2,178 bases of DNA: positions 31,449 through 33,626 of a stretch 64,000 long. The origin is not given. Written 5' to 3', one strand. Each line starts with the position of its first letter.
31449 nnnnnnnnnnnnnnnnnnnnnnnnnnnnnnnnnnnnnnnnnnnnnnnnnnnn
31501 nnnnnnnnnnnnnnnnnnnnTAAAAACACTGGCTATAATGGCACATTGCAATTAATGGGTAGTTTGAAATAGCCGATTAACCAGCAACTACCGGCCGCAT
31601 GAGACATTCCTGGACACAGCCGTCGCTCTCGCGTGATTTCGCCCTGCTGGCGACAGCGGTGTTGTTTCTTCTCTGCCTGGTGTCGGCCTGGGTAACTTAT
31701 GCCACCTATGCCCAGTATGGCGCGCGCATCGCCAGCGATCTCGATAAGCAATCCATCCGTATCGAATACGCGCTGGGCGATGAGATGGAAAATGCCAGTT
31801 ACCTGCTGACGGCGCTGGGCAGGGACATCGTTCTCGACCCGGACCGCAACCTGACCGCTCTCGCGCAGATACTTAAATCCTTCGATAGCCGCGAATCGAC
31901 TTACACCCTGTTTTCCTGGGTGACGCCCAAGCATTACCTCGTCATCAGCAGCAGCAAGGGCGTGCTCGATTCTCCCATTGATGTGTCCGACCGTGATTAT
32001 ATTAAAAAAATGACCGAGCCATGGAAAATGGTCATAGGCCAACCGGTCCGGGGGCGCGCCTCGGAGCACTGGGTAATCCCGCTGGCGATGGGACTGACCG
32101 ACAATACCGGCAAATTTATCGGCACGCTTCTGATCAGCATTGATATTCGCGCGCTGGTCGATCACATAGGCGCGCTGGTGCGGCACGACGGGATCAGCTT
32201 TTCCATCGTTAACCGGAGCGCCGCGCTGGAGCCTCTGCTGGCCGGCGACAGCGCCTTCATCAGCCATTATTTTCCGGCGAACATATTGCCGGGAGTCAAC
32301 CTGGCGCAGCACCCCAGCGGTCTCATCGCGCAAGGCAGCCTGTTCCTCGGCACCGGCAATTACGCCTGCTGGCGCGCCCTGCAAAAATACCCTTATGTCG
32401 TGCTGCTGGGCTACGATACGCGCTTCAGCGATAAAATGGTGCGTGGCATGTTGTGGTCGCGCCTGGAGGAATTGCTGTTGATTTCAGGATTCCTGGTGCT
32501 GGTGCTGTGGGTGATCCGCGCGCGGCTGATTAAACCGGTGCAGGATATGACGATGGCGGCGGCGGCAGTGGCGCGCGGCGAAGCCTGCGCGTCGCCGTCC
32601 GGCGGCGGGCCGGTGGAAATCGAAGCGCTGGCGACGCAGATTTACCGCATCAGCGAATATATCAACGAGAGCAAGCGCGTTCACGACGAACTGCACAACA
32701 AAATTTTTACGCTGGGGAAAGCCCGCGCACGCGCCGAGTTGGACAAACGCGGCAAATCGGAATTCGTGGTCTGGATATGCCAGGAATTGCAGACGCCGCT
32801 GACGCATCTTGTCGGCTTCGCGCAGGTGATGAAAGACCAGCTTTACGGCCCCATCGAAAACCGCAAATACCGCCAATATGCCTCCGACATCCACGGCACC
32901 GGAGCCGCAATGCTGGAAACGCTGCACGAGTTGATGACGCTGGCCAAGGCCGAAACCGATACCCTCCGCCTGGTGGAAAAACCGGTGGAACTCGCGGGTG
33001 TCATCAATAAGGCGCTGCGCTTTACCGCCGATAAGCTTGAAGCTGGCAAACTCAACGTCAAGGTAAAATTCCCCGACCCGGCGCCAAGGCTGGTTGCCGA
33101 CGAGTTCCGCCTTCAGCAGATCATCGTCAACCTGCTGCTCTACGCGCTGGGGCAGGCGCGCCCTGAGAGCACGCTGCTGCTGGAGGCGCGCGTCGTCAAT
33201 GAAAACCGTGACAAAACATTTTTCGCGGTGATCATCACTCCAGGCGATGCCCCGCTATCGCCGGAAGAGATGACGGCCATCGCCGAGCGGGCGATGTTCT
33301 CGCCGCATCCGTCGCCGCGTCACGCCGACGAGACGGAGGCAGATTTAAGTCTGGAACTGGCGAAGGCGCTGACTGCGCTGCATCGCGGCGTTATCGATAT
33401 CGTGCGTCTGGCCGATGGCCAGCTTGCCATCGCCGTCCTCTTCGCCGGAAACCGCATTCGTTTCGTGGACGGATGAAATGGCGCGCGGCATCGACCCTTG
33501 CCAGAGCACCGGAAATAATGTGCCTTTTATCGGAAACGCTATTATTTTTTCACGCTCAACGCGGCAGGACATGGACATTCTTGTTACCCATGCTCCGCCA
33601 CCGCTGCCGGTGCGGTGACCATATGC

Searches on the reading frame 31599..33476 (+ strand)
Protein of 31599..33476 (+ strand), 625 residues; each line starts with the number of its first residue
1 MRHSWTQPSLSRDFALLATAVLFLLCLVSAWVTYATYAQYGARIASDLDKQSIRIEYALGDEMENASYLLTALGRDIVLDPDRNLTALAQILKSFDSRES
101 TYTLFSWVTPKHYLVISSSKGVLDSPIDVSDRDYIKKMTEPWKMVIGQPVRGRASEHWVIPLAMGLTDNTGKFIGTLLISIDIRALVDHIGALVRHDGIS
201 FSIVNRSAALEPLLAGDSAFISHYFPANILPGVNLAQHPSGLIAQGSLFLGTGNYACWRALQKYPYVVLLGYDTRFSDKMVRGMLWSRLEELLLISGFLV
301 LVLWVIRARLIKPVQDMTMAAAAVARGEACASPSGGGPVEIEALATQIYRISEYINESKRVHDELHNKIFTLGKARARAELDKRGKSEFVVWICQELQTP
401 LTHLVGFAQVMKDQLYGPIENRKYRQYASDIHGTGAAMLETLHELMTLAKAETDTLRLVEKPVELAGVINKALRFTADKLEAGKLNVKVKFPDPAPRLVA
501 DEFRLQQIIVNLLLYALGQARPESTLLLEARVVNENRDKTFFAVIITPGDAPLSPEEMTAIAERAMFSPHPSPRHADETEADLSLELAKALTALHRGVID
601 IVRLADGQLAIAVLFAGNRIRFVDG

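Call 3: search_protein_families(library=pfam, proteins=[window:31599-33476:+], max_evalue=1)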
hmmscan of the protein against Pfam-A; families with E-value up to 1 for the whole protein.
window:31599-33476:+ (625 aa): 3 families
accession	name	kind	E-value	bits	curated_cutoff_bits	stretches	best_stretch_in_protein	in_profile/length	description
PF02743.24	dCache_1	-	4.6e-09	36.6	45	1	47-190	10-159/240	Cache domain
PF00512.31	HisKA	-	3.9e-06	27.3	26.9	1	387-453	3-65/66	His Kinase A (phospho-acceptor) domain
PF00672.30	HAMP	-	0.23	12.2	25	0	306-346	2-42/53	HAMP domain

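Call 4: search_protein_families(library=ncbifam, proteins=[window:31599-33476:+], max_evalue=1)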
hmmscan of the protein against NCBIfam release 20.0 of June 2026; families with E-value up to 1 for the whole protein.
window:31599-33476:+ (625 aa): 42 families (the best 25 are shown)
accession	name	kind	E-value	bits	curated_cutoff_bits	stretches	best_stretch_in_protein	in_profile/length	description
NF041593.1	histid_kinase_PdhS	equivalog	3e-19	68.5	2000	1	372-517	788-933/1041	cell-division control histidine kinase PdhS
NF050805.1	CellDivHKDivJCaul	equivalog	6.8e-17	60.9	1000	1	368-601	280-504/531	cell cycle sensor histidine kinase DivJ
TIGR02966.1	phoR_proteo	equivalog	3.6e-15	55.8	334.2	1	386-534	114-259/333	phosphate regulon sensor histidine kinase PhoR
NF046044.1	PnpS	equivalog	1.2e-14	54.2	400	1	385-530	169-311/390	two-component system histidine kinase PnpS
NF038297.2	hybrid_HK_HrmK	equivalog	2.9e-14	52.6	725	1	376-521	225-369/607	hybrid histidine kinase/response regulator HrmK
NF008312.0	PRK11100.1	equivalog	3.9e-14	52.4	356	1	358-607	225-464/477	two-component system sensor histidine kinase CreC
NF033091.0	HK_VanS_ACDEFG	equivalog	7.3e-13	48.3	400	1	361-601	49-279/293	vancomycin resistance histidine kinase VanS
TIGR02956.1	TMAO_torS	equivalog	1.5e-12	46.4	676.5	1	359-514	437-589/967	TMAO reductase system sensor histidine kinase/response regulator TorS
NF008543.0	PRK11466.1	equivalog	2.1e-12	45.8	982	1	359-518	417-575/914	TMAO reductase system sensor histidine kinase/response regulator TorS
NF008318.0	PRK11107.1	equivalog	4.5e-12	44.9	890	1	372-516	279-420/920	two-component sensor histidine kinase BarA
NF012163.2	BaeS_SmeS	equivalog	8e-11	41.5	500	1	363-610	217-451/457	sensor histidine kinase efflux regulator BaeS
NF011874.0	PRK15347.1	equivalog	1.3e-10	40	852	1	88-514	112-523/921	two component system sensor kinase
NF033092.0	HK_WalK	equivalog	2e-10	39.9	725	2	385-523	371-507/594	cell wall metabolism sensor histidine kinase WalK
NF008302.0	PRK11091.1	equivalog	3.8e-10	38.6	838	1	379-520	276-414/779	aerobic respiration two-component sensor histidine kinase ArcB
NF045901.1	HisKinLetSLeg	equivalog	8.7e-09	33.9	1650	1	365-556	272-459/906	two-component system sensor histidine kinase LetS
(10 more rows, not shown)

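Call 62: search_protein_families(library=padloc, proteins=[window:31599-33476:+], max_evalue=0.1)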
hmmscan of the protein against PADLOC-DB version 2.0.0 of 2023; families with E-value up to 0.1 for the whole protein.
window:31599-33476:+ (625 aa): 0 families

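Call 83: find_related_loci(query=A5, collection=metagenome_contigs, flank=8000)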
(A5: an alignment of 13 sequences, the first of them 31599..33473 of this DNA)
Query A5 (625 aa) in metagenome_contigs; peptide patterns used: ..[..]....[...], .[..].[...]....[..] (x = any residue, [..] = any of these).
250 stretches matched a pattern; 65 encode a relative of the query (tblastn E <= 1e-3); 64 distinct loci.
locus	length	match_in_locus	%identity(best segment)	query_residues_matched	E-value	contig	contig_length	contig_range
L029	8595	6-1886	59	4-625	0e+0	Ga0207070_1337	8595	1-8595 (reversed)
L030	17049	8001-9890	58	1-625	0e+0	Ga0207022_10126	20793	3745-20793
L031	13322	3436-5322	57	1-625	0e+0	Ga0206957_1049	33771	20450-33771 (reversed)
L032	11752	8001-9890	55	1-624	0e+0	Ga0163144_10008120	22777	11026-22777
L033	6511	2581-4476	47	1-625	0e+0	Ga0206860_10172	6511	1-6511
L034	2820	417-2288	50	1-621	0e+0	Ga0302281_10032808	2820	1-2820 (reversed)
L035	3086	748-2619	48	1-620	0e+0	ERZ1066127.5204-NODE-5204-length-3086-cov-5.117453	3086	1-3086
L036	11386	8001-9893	47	1-625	0e+0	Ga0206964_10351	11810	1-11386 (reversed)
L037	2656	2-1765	50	18-622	0e+0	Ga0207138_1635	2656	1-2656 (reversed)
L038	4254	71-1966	45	1-625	0e+0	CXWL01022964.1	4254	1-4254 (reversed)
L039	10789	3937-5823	47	1-622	0e+0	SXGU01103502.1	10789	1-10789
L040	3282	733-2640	46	1-624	0e+0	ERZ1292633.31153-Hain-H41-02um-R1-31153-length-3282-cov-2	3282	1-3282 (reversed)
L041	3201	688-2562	43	1-620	2e-179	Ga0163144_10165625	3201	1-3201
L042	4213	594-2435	42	5-622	3e-164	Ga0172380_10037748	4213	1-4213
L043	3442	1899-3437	47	4-514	4e-165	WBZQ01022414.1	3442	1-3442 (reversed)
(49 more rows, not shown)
